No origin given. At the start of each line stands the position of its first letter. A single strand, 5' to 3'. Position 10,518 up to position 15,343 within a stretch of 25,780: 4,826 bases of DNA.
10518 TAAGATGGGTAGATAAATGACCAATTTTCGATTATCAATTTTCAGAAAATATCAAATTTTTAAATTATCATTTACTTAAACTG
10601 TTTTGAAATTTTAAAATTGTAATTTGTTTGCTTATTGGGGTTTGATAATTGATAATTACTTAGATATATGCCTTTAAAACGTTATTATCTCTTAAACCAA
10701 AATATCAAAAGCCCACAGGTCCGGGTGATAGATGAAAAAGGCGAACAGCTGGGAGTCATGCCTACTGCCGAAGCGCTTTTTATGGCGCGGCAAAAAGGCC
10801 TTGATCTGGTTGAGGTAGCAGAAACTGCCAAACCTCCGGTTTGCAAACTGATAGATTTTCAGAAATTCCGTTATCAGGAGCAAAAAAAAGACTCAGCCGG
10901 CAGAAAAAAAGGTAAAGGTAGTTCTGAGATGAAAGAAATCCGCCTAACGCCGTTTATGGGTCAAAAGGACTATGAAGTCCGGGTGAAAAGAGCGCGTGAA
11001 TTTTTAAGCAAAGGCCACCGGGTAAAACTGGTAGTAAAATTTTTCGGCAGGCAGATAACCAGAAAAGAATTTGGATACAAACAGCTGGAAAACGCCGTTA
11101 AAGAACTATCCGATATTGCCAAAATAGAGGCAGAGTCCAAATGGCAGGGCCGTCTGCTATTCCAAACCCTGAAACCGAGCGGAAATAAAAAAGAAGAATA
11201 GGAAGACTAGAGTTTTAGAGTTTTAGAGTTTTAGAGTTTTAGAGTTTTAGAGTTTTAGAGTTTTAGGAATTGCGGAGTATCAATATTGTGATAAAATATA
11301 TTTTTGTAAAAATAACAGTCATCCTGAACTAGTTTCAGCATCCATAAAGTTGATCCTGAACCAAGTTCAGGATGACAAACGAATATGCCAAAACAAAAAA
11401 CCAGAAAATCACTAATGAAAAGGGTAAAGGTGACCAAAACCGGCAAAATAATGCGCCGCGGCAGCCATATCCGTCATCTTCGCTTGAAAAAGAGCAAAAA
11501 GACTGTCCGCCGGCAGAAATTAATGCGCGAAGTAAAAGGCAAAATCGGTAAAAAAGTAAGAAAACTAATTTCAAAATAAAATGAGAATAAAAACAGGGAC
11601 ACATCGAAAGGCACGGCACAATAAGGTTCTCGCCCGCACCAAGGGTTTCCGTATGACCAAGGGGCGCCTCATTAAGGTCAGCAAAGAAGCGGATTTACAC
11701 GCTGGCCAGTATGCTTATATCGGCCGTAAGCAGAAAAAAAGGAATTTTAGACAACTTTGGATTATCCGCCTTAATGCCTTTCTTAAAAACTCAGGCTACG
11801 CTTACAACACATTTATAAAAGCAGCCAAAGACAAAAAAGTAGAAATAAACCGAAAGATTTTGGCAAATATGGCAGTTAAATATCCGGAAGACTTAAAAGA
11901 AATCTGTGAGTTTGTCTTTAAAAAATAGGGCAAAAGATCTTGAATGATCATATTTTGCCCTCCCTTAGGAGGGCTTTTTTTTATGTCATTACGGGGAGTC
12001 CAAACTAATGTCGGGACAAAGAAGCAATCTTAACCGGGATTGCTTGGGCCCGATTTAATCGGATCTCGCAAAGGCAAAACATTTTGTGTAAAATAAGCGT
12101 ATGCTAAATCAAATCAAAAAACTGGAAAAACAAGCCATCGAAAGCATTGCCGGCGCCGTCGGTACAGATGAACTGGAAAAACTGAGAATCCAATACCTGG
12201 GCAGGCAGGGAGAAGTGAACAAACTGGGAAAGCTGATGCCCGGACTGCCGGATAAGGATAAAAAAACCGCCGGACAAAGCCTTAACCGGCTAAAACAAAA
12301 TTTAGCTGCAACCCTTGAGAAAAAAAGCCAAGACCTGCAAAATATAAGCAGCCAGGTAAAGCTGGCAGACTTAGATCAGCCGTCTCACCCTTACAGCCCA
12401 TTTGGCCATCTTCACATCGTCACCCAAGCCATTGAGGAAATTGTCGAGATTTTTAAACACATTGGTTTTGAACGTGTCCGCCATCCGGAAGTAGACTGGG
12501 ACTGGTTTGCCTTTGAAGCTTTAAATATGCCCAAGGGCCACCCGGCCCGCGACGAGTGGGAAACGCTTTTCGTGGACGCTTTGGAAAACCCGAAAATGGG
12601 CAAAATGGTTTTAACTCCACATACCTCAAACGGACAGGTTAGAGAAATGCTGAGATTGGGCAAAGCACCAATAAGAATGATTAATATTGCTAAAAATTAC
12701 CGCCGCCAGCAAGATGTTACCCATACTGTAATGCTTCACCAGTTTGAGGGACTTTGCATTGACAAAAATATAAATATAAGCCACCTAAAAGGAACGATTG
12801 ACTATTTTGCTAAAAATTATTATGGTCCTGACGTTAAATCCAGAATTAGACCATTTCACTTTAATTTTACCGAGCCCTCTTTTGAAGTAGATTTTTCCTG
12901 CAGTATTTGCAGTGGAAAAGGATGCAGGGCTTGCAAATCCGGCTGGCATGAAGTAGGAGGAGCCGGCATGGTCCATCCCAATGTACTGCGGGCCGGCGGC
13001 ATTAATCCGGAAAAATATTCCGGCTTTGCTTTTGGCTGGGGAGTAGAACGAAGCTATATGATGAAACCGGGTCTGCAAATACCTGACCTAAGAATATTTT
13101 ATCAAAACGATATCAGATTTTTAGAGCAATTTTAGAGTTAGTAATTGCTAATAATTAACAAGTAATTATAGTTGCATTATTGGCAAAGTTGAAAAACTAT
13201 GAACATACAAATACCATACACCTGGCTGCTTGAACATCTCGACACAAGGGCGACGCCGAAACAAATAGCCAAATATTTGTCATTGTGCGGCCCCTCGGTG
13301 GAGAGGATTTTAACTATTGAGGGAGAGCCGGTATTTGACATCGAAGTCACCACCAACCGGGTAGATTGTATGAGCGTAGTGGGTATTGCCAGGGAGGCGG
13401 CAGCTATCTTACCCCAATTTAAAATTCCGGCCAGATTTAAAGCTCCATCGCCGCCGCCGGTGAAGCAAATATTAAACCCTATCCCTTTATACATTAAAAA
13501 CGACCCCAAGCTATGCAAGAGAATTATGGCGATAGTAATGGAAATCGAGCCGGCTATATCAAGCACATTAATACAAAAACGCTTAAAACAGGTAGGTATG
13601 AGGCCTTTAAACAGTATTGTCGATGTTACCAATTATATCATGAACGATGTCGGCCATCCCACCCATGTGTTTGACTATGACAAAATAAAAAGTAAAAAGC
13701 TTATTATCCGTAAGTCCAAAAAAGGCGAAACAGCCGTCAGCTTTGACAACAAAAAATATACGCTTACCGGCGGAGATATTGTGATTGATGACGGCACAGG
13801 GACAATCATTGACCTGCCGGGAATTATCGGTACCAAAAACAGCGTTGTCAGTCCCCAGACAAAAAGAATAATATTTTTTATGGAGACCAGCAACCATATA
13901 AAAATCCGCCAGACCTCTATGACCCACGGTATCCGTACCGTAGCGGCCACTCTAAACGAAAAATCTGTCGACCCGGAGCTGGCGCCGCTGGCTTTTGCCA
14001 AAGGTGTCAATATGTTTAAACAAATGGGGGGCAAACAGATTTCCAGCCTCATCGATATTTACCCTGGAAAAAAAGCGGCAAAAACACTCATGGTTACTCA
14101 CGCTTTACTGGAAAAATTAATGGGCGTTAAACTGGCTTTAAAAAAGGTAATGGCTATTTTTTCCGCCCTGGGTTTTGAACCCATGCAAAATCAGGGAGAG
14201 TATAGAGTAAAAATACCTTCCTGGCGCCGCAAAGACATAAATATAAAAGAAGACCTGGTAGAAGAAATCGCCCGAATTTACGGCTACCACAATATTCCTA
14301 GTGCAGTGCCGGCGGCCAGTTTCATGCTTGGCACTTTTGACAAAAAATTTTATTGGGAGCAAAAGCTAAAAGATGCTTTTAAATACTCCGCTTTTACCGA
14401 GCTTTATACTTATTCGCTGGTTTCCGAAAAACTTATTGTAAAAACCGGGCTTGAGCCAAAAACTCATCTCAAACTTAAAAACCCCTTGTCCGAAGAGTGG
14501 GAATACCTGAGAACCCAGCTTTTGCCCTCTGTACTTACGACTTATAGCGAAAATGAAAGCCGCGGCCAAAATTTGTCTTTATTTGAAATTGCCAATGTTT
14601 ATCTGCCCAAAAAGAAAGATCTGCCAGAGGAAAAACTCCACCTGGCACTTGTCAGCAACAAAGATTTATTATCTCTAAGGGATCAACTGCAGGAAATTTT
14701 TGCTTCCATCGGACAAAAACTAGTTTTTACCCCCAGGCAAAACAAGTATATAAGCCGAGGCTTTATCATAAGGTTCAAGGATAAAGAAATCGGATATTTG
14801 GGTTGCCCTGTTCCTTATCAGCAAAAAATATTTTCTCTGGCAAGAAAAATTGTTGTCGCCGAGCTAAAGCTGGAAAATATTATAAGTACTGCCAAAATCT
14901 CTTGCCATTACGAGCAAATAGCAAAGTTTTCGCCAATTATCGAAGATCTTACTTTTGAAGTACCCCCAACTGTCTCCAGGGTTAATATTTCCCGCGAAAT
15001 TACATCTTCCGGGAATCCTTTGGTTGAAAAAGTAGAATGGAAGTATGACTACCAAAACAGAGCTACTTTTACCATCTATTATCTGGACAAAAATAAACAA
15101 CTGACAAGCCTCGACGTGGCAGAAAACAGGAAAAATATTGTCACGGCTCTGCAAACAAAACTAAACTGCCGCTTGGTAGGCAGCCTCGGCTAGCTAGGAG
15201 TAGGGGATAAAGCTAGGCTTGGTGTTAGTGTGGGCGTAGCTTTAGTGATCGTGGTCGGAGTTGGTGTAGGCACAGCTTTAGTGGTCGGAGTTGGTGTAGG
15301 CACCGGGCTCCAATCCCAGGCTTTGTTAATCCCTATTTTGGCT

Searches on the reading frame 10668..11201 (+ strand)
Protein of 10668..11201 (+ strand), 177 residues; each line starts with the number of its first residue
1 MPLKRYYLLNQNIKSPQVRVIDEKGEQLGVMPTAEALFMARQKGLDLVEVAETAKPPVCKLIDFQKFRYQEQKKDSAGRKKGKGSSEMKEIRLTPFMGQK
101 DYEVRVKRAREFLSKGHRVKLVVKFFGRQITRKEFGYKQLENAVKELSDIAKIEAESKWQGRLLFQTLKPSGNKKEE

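Call 7: search_protein_families(library=pfam, proteins=[window:10668-11201:+])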
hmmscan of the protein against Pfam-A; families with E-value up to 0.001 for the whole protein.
window:10668-11201:+ (177 aa): 2 families
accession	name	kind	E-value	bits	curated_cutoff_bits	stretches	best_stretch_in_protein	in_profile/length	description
PF05198.21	IF3_N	-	3.2e-31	107.7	26.9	1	9-75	1-67/70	Translation initiation factor IF-3, N-terminal domain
PF00707.27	IF3_C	-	8.7e-25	86.9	34.8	1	87-170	2-85/86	Translation initiation factor IF-3, C-terminal domain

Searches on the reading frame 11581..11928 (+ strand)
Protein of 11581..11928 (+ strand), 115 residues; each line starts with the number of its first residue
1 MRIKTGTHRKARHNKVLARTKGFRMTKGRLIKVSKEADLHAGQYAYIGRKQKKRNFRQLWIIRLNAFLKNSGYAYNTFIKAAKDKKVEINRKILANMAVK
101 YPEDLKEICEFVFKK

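Call 7: search_protein_families(library=pfam, proteins=[window:11581-11928:+])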
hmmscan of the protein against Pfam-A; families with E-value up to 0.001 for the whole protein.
window:11581-11928:+ (115 aa): 1 family
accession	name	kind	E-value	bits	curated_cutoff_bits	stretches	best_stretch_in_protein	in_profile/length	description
PF00453.23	Ribosomal_L20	-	3.5e-31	107.9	30.8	1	2-107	1-106/107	Ribosomal protein L20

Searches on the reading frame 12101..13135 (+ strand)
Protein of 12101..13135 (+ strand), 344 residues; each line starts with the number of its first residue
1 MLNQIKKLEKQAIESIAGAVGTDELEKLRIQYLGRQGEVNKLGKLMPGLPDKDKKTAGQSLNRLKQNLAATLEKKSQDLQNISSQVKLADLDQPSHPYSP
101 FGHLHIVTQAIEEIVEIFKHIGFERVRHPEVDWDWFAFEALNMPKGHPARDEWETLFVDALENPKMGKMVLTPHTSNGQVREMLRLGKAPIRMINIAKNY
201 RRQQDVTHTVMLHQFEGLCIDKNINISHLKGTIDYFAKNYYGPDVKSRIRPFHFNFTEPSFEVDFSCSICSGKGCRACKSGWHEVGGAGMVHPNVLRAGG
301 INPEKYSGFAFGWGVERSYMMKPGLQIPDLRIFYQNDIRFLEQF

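Call 7: search_protein_families(library=pfam, proteins=[window:12101-13135:+])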
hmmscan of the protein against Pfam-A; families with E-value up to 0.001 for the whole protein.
window:12101-13135:+ (344 aa): 2 families
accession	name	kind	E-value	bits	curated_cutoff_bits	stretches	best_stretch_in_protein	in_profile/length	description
PF01409.25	tRNA-synt_2d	-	7.2e-74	248.8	19.8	1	99-344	11-246/246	tRNA synthetases class II core domain (F)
PF02912.23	Phe_tRNA-synt_N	-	1.7e-14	54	22.3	1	23-86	4-67/69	Aminoacyl tRNA synthetase class II, N-terminal domain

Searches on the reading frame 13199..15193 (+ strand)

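Call 7: search_protein_families(library=pfam, proteins=[window:13199-15193:+])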
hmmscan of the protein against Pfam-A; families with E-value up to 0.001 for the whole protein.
window:13199-15193:+ (664 aa): 4 families
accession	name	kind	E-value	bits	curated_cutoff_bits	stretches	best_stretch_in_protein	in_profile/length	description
PF03483.22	B3_4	-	1.9e-43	148.5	29.3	1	111-277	8-173/174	B3/4 domain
PF17759.6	tRNA_synthFbeta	-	9.6e-30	104.1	22.4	1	366-558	1-214/214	Phenylalanyl tRNA synthetase beta chain CLM domain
PF03484.21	B5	-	1.7e-19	70.2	28.6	1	299-363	3-67/67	tRNA synthetase B5 domain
PF03147.19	FDX-ACB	-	2.6e-05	25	31.1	1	576-659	2-93/94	Ferredoxin-fold anticodon binding domain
